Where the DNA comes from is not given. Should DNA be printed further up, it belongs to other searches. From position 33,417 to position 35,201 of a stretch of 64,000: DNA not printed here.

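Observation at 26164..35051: Six-gene tandem array of paralogous ACVPTP lipoproteins downstream of a two-component system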

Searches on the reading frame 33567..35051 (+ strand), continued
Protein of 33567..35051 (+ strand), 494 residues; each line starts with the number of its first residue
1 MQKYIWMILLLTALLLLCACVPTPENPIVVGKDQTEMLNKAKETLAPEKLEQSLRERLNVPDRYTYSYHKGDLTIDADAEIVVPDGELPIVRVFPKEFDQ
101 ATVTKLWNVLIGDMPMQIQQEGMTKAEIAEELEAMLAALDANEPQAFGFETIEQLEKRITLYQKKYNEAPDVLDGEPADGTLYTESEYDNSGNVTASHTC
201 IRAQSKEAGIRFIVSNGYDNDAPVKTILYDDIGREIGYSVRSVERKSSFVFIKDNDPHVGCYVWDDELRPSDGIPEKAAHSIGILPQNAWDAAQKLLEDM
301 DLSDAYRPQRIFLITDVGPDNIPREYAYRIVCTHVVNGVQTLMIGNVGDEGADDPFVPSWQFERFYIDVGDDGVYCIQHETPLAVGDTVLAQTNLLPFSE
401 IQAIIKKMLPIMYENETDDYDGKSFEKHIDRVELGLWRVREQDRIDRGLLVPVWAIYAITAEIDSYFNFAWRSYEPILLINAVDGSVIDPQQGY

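Call 26: search_protein_families(library=pfam, alignment_id=A2, max_evalue=0.05)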
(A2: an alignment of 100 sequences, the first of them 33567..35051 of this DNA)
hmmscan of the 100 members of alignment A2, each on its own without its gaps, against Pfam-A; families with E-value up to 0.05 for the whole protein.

A. member 1, window:33567-35051:+ (494 aa): 1 family
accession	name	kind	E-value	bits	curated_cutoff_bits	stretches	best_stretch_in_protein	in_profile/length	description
PF19499.4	DUF6034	-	1.6e-74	252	27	1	1-494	1-481/481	Family of unknown function (DUF6034)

B. families by the number of members that match (of 100 scanned): 15 families
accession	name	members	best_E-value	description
PF19499.4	DUF6034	100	2e-85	Family of unknown function (DUF6034)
PF14657.12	Arm-DNA-bind_4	5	0.0019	Arm DNA-binding domain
PF08139.17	LPAM_1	5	0.0019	Prokaryotic membrane lipoprotein lipid attachment site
PF05186.18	Dpy-30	3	0.0027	Dpy-30 motif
PF09648.15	YycI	1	0.00049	YycI protein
PF03413.25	PepSY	1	0.0047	Peptidase propeptide and YPEB domain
PF22393.2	MLPTv-like_HTH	1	0.0064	MLPTv-like, helix-turn-helix domain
PF18325.7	Fas_alpha_ACP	1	0.01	Fatty acid synthase subunit alpha Acyl carrier domain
PF05547.17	Peptidase_M6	1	0.026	Immune inhibitor A peptidase M6, catalytic domain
PF16402.11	DUF5010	1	0.027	Domain of unknown function (DUF5010)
PF16591.11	HBM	1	0.032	Helical bimodular sensor domain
PF06810.17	Phage_scaffold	1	0.033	Phage capsid assembly scaffolding protein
PF23240.1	HAT_PRP39_N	1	0.036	PRP39 N-terminal HAT repeat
PF24881.1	DUF7739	1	0.04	Domain of unknown function (DUF7739)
PF06004.18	DUF903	1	0.044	Bacterial protein of unknown function (DUF903)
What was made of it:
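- On Pfam DUF6034 (PF19499): All 100 aligned relatives match as well (call 26).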

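Call 38: search_protein_representatives(alignment_id=A2)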
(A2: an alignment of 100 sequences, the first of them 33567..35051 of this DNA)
Query: 100 sequences, 486 profile positions. Proteins with E-value up to 0.001 (for the whole library): 6100; up to 1e-10: 4865; up to 1e-30: 2829. The best 150 are listed.
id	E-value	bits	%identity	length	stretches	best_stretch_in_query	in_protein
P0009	1.0e-180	618.7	-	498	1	1-486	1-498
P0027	1.9e-162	558.4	-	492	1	1-486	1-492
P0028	3.4e-158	544.4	-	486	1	1-486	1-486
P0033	3.9e-144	498.0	-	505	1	1-486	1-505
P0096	1.0e-142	493.4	-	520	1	1-486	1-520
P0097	1.0e-140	486.8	-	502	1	1-486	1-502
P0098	1.3e-135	469.9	-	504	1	1-486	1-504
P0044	1.1e-134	466.9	-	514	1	1-486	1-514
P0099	1.1e-133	463.5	-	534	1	1-486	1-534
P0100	1.4e-132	460.0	-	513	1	1-486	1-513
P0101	5.6e-131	454.6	-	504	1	1-486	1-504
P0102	5.7e-131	454.6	-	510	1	1-486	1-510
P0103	1.8e-130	452.9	-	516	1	3-486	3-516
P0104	2.9e-128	445.7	-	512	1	1-486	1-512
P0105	2.7e-127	442.5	-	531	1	1-486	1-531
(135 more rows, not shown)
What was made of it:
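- The family comprises 6,100 clusters at 50% identity (call 38).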

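Call 53: find_encoding_contigs(protein=P0052, flank=10000, max_places=2)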
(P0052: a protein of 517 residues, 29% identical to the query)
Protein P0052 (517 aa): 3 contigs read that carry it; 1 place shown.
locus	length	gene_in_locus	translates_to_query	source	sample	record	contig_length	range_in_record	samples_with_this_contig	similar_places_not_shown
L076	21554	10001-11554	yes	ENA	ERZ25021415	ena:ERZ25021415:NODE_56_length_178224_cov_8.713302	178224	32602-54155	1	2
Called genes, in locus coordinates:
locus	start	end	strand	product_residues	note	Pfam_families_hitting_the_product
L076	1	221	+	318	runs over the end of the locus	PF06325:PrmA, PF13649:Methyltransf_25 (faint), PF05175:MTS (weak), PF13489:Methyltransf_23 (weak), PF13847:Methyltransf_31 (weak)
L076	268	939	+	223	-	PF20260:PUA_4, PF04452:Methyltrans_RNA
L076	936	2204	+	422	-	PF00919:UPF0004, PF04055:Radical_SAM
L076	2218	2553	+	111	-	PF11969:DcpS_C, PF01230:HIT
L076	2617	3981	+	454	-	PF01225:Mur_ligase, PF08245:Mur_ligase_M, PF02875:Mur_ligase_C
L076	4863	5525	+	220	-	PF00072:Response_reg, PF00486:Trans_reg_C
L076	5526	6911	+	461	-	PF00672:HAMP, PF00512:HisKA, PF02518:HATPase_c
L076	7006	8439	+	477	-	PF19499:DUF6034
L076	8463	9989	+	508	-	-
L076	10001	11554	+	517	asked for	PF19499:DUF6034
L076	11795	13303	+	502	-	PF19499:DUF6034 (weak)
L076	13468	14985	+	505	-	PF19499:DUF6034 (weak)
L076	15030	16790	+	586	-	-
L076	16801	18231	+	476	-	PF19499:DUF6034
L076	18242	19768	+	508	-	PF19499:DUF6034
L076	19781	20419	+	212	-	PF00005:ABC_tran, PF13304:AAA_21 (weak)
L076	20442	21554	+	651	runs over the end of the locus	PF07705:CARDB (weak)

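Call 54: find_encoding_contigs(protein=P0078, flank=10000, max_places=2)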
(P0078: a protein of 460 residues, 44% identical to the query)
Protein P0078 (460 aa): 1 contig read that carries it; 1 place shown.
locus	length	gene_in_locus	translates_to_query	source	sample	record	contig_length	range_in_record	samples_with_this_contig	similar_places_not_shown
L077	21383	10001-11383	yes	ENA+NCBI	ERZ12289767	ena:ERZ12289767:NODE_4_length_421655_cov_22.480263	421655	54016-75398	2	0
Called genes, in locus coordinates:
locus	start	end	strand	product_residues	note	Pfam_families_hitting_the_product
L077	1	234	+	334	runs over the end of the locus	PF27998:ArabinogalactanP (weak)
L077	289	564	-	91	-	PF01337:Barstar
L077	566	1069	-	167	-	PF00545:Ribonuclease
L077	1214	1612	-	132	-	PF22636:FlK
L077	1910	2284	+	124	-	-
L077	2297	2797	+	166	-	-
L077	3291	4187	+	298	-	PF02661:Fic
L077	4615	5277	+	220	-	PF00072:Response_reg, PF00486:Trans_reg_C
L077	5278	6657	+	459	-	PF00672:HAMP, PF00512:HisKA, PF02518:HATPase_c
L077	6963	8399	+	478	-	PF19499:DUF6034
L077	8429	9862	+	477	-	PF19499:DUF6034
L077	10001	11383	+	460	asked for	PF19499:DUF6034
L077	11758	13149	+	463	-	PF19499:DUF6034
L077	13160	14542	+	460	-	PF19499:DUF6034 (weak)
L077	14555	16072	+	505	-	PF19499:DUF6034 (faint)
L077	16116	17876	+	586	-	-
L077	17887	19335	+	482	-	PF19499:DUF6034 (faint)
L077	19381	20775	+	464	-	PF19499:DUF6034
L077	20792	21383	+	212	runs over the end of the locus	PF00005:ABC_tran, PF13304:AAA_21 (weak)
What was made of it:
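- Independent gene calls show regulator(220)-kinase(460)-DUF6034 x8-9 (calls 53, 54).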

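Call 55: search_protein_families(library=pfam, proteins=[L077:16116-17876:+, L076:15030-16790:+, L076:8463-9989:+, L076:19781-20419:+], max_evalue=0.1)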
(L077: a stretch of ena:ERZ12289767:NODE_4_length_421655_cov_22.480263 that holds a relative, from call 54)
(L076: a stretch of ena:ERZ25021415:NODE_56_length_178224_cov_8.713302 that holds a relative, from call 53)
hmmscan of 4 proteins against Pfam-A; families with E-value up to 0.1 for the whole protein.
L077:16116-17876:+ (586 aa): 0 families

L076:15030-16790:+ (586 aa): 0 families

L076:8463-9989:+ (508 aa): 2 families
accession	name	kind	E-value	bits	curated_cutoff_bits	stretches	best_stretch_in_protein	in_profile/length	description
PF19499.4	DUF6034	-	4.7e-26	92.2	27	1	1-496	1-475/481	Family of unknown function (DUF6034)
PF16386.10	DUF4995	-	0.0062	17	28.4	1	1-53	1-54/73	Domain of unknown function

L076:19781-20419:+ (212 aa): 5 families
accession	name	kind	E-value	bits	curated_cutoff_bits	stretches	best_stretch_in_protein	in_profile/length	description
PF00005.33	ABC_tran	-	1.6e-29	103.7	25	1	20-160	1-137/137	ABC transporter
PF13304.12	AAA_21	-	1.9e-09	38.4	27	1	129-190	235-299/304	AAA domain, putative AbiEii toxin, Type IV TA system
PF02463.25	SMC_N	-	0.00088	19.2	40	1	31-54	25-48/220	RecF/RecN/SMC N terminal domain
PF13476.12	AAA_23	-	0.007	17.5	27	1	31-55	20-44/201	AAA domain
PF13558.12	SbcC_Walker_B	-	0.023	15.4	27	1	135-175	49-89/90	SbcC/RAD50-like, Walker B motif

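Call 58: search_protein_families(library=ncbifam, proteins=[L077:16116-17876:+, L076:19781-20419:+], max_evalue=0.1)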
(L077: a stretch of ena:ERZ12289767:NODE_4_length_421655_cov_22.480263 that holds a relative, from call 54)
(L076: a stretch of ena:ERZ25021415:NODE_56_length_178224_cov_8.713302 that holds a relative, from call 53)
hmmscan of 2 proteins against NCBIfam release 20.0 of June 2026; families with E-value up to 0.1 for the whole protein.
L077:16116-17876:+ (586 aa): 0 families

L076:19781-20419:+ (212 aa): 195 families (the best 25 are shown)
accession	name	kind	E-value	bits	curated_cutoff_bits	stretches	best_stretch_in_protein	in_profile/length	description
TIGR03740.1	galliderm_ABC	subfamily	1.4e-53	181.9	309.75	1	6-209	2-202/223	lantibiotic protection ABC transporter ATP-binding subunit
TIGR03522.1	GldA_ABC_ATP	equivalog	1.5e-41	142.8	402.6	1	4-207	2-208/301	gliding motility-associated ABC transporter ATP-binding subunit GldA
TIGR01188.1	drrA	subfamily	1.6e-40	139.3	312.45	1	12-209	1-202/302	daunorubicin resistance ABC transporter, ATP-binding protein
NF047568.1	PSM_export_PmtC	equivalog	4e-36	125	375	1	6-207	2-196/290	phenol-soluble modulin export ABC transporter ATP-binding protein PmtC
NF010061.0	PRK13538.1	equivalog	6.7e-33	114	195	1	3-191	4-193/211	cytochrome c biogenesis heme-transporting ATPase CcmA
TIGR01189.1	ccmA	equivalog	6.7e-33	114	131.6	1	6-190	2-186/198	heme ABC exporter ATP-binding protein CcmA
TIGR01166.1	cbiO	subfamily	8.3e-31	106.9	211.8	2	110-192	106-188/190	cobalt ABC transporter, ATP-binding protein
NF010060.0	PRK13537.1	equivalog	1.8e-30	105.9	521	1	3-207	14-222/314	nodulation factor ABC transporter ATP-binding protein NodI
NF040873.1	AztA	equivalog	2.3e-30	105.6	220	1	14-195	2-183/191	zinc ABC transporter ATP-binding protein AztA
NF033858.1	ABC2_perm_RbbA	equivalog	3.5e-30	104.6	1050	1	3-208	265-474/909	ribosome-associated ATPase/putative transporter RbbA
TIGR04406.1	LPS_export_lptB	equivalog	3e-29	102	240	1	5-206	2-210/239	LPS export ABC transporter ATP-binding protein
NF010157.0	PRK13636.1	equivalog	4.1e-29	101.6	463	1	5-209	6-220/285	cobalt transporter ATP-binding subunit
NF010059.0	PRK13536.1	equivalog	7.6e-29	100.5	549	1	3-208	42-251/342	nodulation factor ABC transporter ATP-binding protein NodI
TIGR04521.1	ECF_ATPase_2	equivalog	9.2e-29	100.4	330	1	16-210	17-224/279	energy-coupling factor transporter ATPase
TIGR03410.1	urea_trans_UrtE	equivalog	3.3e-28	98.7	285.8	1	6-210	2-211/230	urea ABC transporter ATP-binding subunit UrtE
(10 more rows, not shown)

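Call 75: search_protein_families(library=padloc, proteins=[window:33567-35051:+], max_evalue=0.01)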
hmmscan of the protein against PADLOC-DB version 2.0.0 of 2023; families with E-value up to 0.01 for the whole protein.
window:33567-35051:+ (494 aa): 0 families
